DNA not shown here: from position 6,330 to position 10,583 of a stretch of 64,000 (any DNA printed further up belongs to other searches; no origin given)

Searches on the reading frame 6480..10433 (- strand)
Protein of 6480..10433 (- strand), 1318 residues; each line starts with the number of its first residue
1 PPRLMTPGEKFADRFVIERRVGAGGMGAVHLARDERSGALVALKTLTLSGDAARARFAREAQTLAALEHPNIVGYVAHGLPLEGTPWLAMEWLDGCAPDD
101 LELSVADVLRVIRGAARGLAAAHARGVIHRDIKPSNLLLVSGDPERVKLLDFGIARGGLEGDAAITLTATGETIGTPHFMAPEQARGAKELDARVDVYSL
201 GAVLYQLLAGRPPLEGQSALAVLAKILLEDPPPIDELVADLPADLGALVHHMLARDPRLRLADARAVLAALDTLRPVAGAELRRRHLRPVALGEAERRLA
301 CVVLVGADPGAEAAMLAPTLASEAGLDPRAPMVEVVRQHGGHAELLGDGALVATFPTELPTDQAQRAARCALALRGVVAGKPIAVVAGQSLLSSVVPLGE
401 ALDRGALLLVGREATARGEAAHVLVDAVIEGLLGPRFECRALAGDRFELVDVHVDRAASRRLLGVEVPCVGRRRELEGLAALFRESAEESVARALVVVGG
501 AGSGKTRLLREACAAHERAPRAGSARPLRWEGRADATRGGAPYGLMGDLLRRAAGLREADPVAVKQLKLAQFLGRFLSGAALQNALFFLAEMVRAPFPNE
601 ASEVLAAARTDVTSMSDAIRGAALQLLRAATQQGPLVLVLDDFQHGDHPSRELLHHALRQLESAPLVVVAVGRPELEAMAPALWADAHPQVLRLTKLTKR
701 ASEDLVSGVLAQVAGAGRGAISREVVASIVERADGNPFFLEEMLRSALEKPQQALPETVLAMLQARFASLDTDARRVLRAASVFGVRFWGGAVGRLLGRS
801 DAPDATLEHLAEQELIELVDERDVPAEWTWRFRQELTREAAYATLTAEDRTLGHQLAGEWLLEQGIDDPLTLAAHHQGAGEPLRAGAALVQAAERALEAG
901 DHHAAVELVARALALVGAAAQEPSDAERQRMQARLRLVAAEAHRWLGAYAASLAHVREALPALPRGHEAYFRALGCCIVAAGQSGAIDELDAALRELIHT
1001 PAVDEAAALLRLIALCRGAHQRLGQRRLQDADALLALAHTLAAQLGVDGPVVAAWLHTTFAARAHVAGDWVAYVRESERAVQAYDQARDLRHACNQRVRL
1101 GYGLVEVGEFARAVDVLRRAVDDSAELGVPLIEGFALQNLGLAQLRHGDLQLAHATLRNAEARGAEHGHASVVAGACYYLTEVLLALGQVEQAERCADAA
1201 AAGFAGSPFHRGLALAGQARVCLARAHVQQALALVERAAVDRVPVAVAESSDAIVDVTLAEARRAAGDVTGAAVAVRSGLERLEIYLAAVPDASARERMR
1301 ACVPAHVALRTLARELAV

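Call 78: search_protein_families(library=pfam, proteins=[window:6480-10433:-], max_evalue=0.00001)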
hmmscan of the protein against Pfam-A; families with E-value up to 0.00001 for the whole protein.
window:6480-10433:- (1318 aa): 4 families
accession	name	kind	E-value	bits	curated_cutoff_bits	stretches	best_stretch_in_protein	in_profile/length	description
PF00069.31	Pkinase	-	1.8e-37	129.6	31.7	1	16-262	2-253/263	Protein kinase domain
PF07714.23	PK_Tyr_Ser-Thr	-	2.5e-21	76.6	23.1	1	17-227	3-218/258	Protein tyrosine and serine/threonine kinase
PF13191.12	AAA_16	-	7.8e-19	69.2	32.6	1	469-669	2-167/167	AAA ATPase domain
PF13401.12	AAA_22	-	4e-07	30.8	27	1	492-679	5-129/130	AAA domain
